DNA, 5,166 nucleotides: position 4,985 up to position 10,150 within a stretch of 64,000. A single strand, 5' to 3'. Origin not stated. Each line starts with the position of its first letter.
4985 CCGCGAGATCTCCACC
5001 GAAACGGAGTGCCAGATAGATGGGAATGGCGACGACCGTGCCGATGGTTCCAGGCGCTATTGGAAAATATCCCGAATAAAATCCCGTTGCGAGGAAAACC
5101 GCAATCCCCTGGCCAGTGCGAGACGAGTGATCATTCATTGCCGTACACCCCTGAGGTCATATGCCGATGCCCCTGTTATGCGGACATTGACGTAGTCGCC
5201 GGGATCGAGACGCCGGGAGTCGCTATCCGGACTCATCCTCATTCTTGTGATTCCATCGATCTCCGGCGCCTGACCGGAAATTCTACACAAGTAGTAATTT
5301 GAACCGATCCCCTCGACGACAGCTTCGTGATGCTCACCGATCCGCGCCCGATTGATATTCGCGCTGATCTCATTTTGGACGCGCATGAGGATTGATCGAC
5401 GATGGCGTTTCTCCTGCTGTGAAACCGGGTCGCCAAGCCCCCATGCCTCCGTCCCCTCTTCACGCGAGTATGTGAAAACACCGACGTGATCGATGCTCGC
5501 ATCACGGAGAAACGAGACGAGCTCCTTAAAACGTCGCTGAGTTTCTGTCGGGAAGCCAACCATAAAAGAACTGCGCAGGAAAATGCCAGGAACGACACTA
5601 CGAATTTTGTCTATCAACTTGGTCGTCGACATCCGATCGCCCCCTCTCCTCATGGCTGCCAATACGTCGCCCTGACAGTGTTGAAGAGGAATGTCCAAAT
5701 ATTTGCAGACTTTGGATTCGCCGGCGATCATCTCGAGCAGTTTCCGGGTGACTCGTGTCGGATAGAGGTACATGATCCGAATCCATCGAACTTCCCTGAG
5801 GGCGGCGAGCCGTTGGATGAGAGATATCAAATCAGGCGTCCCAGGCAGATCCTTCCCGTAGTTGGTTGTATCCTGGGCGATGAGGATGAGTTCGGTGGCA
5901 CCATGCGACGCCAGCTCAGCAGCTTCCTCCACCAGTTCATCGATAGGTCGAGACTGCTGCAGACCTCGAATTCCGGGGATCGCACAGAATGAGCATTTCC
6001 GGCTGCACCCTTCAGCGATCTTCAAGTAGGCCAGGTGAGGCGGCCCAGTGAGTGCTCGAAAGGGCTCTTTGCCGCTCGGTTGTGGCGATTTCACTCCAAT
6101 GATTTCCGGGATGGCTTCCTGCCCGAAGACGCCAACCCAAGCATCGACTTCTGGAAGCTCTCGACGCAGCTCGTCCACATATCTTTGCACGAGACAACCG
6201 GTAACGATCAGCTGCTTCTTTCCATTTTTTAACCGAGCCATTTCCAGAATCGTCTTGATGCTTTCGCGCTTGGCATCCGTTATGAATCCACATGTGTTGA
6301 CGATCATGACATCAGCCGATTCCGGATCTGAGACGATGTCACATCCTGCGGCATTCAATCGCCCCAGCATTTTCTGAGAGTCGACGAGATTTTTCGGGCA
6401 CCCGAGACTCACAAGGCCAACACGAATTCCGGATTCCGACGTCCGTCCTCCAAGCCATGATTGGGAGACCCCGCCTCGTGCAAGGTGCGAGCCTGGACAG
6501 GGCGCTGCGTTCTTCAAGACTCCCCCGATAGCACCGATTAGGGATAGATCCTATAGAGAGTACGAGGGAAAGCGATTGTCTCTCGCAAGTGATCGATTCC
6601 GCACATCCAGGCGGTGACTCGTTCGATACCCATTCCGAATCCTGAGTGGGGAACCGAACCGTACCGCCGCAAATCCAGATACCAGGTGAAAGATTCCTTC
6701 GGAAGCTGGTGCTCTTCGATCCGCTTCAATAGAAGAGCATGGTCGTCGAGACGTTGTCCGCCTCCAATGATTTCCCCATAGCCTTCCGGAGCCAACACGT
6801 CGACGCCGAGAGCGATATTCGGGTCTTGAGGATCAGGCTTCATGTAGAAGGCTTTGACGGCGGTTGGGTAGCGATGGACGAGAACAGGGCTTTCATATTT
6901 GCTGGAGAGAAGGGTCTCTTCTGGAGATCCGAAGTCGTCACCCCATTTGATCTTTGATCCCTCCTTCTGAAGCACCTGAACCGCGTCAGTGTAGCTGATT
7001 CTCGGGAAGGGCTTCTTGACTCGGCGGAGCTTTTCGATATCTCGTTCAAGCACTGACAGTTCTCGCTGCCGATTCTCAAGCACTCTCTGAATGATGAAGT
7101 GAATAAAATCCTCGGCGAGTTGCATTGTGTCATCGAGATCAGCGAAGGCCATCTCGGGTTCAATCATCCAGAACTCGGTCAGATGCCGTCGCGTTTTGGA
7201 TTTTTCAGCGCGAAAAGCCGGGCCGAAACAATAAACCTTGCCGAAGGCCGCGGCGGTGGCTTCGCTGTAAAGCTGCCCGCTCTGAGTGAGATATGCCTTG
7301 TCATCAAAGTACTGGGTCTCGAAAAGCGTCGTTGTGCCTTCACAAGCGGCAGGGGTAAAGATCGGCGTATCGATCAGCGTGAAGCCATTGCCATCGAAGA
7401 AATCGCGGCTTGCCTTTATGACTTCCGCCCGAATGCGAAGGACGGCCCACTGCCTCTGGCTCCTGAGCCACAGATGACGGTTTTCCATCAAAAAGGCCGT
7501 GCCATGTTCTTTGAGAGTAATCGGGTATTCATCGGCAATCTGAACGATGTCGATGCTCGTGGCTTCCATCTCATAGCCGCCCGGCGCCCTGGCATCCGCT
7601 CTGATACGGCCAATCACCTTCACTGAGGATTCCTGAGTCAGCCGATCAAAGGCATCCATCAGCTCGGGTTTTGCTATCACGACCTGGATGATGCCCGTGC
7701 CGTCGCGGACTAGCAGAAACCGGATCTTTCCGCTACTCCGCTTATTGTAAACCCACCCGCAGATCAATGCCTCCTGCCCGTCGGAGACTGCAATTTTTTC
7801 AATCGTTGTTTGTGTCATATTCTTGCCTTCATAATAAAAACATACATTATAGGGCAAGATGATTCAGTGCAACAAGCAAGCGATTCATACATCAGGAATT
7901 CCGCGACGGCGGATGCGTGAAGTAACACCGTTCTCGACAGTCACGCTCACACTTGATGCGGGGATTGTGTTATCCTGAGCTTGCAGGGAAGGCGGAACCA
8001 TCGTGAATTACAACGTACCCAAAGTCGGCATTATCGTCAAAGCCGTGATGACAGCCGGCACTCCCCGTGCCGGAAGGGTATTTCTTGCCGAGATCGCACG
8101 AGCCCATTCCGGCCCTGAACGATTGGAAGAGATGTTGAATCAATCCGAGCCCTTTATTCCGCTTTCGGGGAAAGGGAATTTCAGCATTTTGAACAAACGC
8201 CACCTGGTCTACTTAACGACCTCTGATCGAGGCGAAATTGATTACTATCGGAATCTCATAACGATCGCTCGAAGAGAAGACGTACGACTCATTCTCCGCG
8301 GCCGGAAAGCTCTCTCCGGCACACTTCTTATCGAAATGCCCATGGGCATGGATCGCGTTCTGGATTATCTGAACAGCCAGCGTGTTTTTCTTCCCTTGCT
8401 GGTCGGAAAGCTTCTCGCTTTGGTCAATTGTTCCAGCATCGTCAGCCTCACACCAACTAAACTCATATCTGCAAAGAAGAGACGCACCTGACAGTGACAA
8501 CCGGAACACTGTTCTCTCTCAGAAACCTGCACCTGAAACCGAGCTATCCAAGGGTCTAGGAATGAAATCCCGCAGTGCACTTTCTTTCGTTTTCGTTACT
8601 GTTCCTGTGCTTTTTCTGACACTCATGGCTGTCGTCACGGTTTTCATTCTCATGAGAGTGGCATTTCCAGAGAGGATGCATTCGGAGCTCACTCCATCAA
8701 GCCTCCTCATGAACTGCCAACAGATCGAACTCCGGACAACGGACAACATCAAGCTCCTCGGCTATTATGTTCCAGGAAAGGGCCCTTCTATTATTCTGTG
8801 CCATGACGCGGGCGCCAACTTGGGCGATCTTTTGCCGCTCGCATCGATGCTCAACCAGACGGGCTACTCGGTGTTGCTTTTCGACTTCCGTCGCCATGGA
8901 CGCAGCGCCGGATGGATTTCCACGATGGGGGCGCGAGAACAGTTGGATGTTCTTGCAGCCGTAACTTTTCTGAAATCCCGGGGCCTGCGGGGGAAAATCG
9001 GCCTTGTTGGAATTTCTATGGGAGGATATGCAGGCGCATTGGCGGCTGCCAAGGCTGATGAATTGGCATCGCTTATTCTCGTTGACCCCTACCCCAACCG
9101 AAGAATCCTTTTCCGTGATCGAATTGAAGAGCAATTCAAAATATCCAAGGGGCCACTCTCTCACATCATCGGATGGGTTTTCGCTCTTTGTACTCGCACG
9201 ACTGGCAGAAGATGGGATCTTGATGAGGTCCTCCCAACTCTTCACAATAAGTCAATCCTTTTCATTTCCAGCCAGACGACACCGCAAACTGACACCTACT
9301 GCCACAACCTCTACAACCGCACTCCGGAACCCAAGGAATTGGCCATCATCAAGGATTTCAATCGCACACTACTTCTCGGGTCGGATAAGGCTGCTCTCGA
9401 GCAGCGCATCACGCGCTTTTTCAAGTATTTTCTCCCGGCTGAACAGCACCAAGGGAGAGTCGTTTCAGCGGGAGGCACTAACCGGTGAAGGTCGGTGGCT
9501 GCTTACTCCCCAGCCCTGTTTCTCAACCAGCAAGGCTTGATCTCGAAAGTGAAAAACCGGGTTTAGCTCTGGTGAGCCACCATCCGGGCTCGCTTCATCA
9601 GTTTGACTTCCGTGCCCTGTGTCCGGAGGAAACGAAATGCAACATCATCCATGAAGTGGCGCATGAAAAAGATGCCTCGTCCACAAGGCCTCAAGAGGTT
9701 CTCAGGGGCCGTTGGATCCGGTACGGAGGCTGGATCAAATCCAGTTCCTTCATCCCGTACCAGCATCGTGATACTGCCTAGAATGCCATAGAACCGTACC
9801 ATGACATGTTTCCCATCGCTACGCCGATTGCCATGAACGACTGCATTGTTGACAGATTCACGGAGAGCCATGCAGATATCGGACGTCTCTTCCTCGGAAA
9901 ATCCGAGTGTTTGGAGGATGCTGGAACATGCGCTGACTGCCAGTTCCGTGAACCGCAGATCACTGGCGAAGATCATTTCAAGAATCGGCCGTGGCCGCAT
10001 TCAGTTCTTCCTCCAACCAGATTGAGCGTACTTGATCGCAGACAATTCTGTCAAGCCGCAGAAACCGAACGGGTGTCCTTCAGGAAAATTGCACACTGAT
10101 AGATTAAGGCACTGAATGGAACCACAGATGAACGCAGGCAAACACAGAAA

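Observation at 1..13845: Three further FHA-domain proteins flanking the T3SS (FHA-SctD, tail-anchored FHA protein, FHA-GAF protein), plus an RsbW-like kinase, without a visible Hanks kinase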

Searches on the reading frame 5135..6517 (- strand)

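Call 6: search_protein_families(library=pfam, proteins=[window:5135-6517:-], max_evalue=0.01)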
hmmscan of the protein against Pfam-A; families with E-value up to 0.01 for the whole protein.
window:5135-6517:- (460 aa): 3 families
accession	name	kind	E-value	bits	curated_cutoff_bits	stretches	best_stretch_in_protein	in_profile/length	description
PF00919.26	UPF0004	-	2.2e-28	98.6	27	1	33-129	2-98/98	Uncharacterized protein family UPF0004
PF04055.27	Radical_SAM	-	2.7e-20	73.6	29.5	1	167-337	3-166/166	Radical SAM superfamily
PF18693.7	TRAM_2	-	2.3e-13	50.5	27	1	393-458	1-61/63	TRAM domain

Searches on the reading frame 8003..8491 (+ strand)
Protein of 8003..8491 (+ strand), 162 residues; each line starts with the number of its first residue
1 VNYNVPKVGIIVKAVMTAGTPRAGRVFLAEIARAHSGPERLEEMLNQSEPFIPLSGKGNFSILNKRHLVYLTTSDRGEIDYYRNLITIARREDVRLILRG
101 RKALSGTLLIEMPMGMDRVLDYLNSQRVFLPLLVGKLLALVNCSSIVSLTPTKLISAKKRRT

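Call 55: search_protein_families(library=pfam, proteins=[window:8003-8491:+], max_evalue=0.1)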
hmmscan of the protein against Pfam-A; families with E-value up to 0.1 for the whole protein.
window:8003-8491:+ (162 aa): 2 families
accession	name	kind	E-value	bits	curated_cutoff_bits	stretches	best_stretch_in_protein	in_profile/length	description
PF20660.2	DUF6812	-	1.2e-08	35.2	27.1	1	24-67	4-52/53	Family of unknown function (DUF6812)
PF16897.10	MMR_HSR1_Xtn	-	0.015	15.7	35.2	1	89-134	15-60/106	C-terminal region of MMR_HSR1 domain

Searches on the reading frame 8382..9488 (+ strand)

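Call 6: search_protein_families(library=pfam, proteins=[window:8382-9488:+], max_evalue=0.01)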
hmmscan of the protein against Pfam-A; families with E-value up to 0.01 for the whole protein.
window:8382-9488:+ (368 aa): 4 families
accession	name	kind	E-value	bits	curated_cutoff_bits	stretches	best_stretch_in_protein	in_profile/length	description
PF00561.26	Abhydrolase_1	-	7.4e-10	39.3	25.8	1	135-236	1-102/245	alpha/beta hydrolase fold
PF12146.15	Hydrolase_4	-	1.2e-09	38.3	27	1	137-237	7-110/239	Serine aminopeptidase, S33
PF12697.13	Abhydrolase_6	-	1.1e-08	36.5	26.3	1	137-268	1-123/217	Alpha/beta hydrolase family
PF02129.25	Peptidase_S15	-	2.7e-05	24.4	23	1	157-227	47-118/262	X-Pro dipeptidyl-peptidase (S15 family)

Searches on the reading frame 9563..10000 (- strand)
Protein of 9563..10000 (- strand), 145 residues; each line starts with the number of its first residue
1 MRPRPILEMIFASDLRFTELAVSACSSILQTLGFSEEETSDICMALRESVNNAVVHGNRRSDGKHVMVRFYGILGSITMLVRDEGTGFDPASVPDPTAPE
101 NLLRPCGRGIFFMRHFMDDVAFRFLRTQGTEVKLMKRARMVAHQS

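Call 6: search_protein_families(library=pfam, proteins=[window:9563-10000:-], max_evalue=0.01)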
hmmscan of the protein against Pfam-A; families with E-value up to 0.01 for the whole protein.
window:9563-10000:- (145 aa): 2 families
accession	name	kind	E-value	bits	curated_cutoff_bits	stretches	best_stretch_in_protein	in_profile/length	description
PF13581.12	HATPase_c_2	-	8.4e-25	87.7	27.4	1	11-136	1-127/127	Histidine kinase-like ATPase domain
PF02518.31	HATPase_c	-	0.0012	19.6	26.4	1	41-109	5-56/111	Histidine kinase-, DNA gyrase B-, and HSP90-like ATPase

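Call 77: search_protein_families(library=ncbifam, proteins=[window:9563-10000:-], max_evalue=1)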
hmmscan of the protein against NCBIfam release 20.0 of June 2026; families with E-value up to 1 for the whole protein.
window:9563-10000:- (145 aa): 6 families
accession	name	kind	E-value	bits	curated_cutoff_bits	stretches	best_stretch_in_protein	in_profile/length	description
TIGR01925.2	spIIAB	equivalog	2e-15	56.9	135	1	8-137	4-135/137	anti-sigma F factor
NF003144.0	PRK04069.1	equivalog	3.6e-13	49.2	145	1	6-136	7-141/161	anti-sigma B factor RsbW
TIGR01924.1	rsbW_low_gc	equivalog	5.9e-10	38.8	155.05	1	8-132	9-137/159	anti-sigma B factor RsbW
NF041045.1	RsbA_anti_sig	subfamily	5e-06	26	210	1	28-135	201-301/303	anti-sigma factor RsbA family regulatory protein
NF052443.1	SensHisKinMctS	equivalog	0.0078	14.6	700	1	27-92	341-406/457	two-component system sensor histidine kinase MctS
TIGR02966.1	phoR_proteo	equivalog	0.08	11.9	334.2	1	39-94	227-279/333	phosphate regulon sensor histidine kinase PhoR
